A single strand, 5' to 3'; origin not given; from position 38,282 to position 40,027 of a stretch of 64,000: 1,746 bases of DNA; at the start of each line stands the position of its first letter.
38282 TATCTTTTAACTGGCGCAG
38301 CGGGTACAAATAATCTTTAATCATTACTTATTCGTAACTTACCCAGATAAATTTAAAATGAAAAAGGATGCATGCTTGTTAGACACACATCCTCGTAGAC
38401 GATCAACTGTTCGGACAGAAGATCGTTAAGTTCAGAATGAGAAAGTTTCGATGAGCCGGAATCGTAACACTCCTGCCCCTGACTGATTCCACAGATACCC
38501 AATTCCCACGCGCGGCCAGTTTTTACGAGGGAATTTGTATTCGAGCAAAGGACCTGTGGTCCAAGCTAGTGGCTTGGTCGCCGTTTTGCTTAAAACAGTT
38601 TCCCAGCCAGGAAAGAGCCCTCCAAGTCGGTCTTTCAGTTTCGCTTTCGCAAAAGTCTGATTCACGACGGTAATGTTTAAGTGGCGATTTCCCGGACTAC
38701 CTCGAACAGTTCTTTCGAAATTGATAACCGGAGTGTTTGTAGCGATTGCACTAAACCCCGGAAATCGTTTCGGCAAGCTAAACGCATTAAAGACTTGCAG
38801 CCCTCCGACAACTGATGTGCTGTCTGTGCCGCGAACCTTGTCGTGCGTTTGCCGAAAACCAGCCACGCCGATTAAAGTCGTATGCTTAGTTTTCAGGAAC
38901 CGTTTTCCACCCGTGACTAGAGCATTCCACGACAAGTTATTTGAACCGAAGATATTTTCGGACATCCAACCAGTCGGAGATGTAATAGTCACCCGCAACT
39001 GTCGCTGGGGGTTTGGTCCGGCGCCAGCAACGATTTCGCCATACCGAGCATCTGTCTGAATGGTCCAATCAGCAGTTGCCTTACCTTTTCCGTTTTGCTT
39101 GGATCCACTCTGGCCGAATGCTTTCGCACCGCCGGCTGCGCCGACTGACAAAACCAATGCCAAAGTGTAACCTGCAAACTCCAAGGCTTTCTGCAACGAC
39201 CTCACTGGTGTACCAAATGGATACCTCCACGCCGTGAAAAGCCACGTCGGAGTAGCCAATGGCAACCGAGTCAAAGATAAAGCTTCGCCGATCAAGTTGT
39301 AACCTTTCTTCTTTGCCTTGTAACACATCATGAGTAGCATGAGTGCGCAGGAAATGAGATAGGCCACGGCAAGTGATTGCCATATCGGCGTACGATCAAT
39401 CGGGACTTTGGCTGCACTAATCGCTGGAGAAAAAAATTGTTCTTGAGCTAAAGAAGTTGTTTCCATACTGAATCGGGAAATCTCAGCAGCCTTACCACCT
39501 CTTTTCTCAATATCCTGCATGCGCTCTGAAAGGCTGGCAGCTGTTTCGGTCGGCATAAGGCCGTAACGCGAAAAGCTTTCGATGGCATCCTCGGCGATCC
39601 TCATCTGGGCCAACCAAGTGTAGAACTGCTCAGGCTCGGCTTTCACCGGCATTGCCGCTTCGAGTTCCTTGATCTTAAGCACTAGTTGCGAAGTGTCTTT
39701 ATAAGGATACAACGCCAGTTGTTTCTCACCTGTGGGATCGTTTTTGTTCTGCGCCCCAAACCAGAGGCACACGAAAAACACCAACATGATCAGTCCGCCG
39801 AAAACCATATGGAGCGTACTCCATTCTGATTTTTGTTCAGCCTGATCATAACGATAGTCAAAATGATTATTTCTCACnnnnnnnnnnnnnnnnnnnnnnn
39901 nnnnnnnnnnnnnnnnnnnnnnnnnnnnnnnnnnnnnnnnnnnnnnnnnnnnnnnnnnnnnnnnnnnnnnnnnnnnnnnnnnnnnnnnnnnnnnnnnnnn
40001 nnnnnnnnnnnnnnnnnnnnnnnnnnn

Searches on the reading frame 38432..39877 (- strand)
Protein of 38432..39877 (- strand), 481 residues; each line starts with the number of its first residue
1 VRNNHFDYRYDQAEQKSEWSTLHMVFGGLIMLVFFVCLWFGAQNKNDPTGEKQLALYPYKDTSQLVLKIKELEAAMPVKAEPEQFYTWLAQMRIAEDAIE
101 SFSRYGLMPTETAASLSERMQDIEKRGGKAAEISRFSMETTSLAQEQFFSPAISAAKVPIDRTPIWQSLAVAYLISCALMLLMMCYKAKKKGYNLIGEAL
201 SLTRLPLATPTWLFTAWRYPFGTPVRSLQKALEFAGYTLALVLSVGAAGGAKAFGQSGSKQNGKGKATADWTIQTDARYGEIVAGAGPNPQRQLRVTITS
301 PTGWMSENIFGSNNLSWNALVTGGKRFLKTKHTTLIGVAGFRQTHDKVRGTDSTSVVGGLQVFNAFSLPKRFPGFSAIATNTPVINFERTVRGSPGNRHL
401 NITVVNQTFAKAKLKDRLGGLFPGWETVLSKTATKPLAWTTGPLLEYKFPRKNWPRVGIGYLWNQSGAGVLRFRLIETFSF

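Call 7: search_protein_families(library=pfam, proteins=[window:38432-39877:-])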
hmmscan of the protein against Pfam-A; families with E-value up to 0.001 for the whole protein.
window:38432-39877:- (481 aa): 0 families

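Call 9: find_encoding_contigs(protein=window:38432-39877:-, flank=3000, max_places=10)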
Protein window:38432-39877:- (481 aa): 4 contigs read that carry it; 2 places shown.
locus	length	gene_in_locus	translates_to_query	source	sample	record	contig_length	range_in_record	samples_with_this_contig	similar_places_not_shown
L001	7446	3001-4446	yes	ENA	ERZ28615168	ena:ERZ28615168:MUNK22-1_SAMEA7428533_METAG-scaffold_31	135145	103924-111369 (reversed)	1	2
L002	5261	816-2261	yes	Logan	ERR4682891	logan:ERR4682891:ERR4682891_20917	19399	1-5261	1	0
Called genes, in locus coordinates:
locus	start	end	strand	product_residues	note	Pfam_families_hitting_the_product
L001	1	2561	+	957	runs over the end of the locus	PF00005:ABC_tran (faint), PF02463:SMC_N (faint), PF03193:RsgA_GTPase (faint), PF13191:AAA_16 (faint), PF13555:AAA_29 (faint), PF13238:AAA_18 (faint), PF17760:UvrA_inter, PF17755:UvrA_DNA-bind, +3 more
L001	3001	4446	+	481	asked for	-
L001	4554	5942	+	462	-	PF00232:Glyco_hydro_1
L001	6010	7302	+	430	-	PF01663:Phosphodiest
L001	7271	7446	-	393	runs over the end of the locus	-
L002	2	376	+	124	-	?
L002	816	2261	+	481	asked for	-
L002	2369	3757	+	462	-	PF00232:Glyco_hydro_1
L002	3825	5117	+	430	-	PF01663:Phosphodiest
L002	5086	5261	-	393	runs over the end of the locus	-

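Call 16: find_homologous_proteins(query=window:38432-39877:-)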
Query window:38432-39877:- (481 aa): 5 proteins with E <= 0.001 among 8000 candidates.
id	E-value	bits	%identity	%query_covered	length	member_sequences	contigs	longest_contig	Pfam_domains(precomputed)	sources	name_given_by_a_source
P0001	0.0e+0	1100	100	100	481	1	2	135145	-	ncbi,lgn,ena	-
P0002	8.6e-173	594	56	100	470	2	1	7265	-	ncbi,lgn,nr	ncbi:MAG TPA: hypothetical protein VHQ41_02460 [Patescibacteria group bacterium]|nr:hypothetical pro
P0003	7.0e-134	465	47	100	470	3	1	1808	-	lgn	-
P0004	1.3e-132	461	48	100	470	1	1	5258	-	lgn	-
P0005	8.0e-98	347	40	100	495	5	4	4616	-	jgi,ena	-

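Call 17: find_encoding_contigs(protein=P0002, flank=4000, max_places=4)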
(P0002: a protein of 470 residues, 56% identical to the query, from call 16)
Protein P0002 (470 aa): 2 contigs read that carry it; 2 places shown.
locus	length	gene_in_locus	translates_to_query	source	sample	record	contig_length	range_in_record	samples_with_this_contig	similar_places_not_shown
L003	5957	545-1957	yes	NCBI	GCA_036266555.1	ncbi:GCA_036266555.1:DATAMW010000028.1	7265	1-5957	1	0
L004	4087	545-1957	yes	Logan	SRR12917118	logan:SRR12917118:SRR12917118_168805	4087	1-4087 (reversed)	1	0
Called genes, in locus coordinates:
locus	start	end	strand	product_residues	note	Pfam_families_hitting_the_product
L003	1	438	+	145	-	PF00005:ABC_tran (weak), PF13304:AAA_21 (weak)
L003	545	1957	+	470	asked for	-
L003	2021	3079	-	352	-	PF08534:Redoxin, PF00578:AhpC-TSA, PF13905:Thioredoxin_8 (weak), PF17991:Thioredoxin_10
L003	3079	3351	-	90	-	-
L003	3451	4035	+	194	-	-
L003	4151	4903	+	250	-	PF01726:LexA_DNA_bind (faint), PF01628:HrcA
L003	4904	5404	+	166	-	PF01025:GrpE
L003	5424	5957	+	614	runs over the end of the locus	PF00012:HSP70, PF06723:MreB_Mbl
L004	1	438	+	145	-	PF00005:ABC_tran (weak), PF13304:AAA_21 (weak)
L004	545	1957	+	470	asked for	-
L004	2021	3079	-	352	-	PF08534:Redoxin, PF00578:AhpC-TSA, PF13905:Thioredoxin_8 (weak), PF17991:Thioredoxin_10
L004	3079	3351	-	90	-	-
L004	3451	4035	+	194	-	-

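Call 18: find_encoding_contigs(protein=P0004, flank=4000, max_places=4)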
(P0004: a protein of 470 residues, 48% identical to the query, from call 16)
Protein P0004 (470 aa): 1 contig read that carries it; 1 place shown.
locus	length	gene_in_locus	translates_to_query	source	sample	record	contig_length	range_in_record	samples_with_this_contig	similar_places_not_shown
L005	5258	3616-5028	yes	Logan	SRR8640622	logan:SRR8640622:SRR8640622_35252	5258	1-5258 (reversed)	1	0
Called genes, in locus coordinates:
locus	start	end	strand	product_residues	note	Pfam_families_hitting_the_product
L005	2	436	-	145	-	?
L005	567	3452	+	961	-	PF02463:SMC_N (faint), PF03193:RsgA_GTPase (faint), PF13191:AAA_16 (faint), PF13481:AAA_25 (faint), PF13555:AAA_29 (faint), PF17760:UvrA_inter, PF17755:UvrA_DNA-bind, PF00005:ABC_tran (weak), +3 more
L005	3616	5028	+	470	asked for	-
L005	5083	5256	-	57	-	?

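Call 19: find_encoding_contigs(protein=P0005, flank=4000, max_places=4)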
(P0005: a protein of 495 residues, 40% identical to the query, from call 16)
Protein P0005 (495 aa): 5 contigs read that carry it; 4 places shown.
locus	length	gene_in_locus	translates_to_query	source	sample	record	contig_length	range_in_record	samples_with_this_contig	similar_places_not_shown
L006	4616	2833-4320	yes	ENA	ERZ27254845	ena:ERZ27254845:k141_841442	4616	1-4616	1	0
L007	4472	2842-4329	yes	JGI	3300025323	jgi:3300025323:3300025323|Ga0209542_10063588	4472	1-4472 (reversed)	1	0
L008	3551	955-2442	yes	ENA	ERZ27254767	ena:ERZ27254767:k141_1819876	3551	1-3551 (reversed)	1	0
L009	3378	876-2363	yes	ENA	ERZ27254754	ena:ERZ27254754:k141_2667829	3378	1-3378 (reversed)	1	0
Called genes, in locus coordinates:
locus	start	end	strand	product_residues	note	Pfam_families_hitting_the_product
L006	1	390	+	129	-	?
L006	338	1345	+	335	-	PF00512:HisKA, PF02518:HATPase_c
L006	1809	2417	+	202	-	-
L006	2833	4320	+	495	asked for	-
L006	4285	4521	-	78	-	-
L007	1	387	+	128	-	?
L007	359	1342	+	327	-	PF00512:HisKA, PF02518:HATPase_c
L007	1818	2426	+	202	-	-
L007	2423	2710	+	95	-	-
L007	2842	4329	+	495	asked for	-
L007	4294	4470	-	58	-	?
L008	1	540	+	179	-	?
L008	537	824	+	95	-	-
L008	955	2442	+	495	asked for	-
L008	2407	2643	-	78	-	-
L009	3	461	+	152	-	?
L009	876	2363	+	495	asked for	-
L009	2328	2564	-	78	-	-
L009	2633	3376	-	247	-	?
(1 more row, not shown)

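Call 29: list_cluster_members(proteins=[window:38432-39877:-, window:36936-38324:-, window:43589-45436:+])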
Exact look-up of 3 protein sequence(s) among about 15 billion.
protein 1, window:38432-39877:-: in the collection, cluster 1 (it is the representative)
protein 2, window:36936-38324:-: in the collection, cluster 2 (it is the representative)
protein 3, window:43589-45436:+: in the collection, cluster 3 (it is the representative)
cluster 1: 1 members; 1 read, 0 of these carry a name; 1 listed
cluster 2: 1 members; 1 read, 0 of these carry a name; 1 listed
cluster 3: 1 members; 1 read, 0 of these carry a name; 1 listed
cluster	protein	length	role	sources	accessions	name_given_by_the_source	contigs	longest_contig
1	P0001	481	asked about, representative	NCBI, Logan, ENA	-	-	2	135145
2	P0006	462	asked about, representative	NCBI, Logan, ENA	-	-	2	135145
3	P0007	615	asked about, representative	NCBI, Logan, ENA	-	-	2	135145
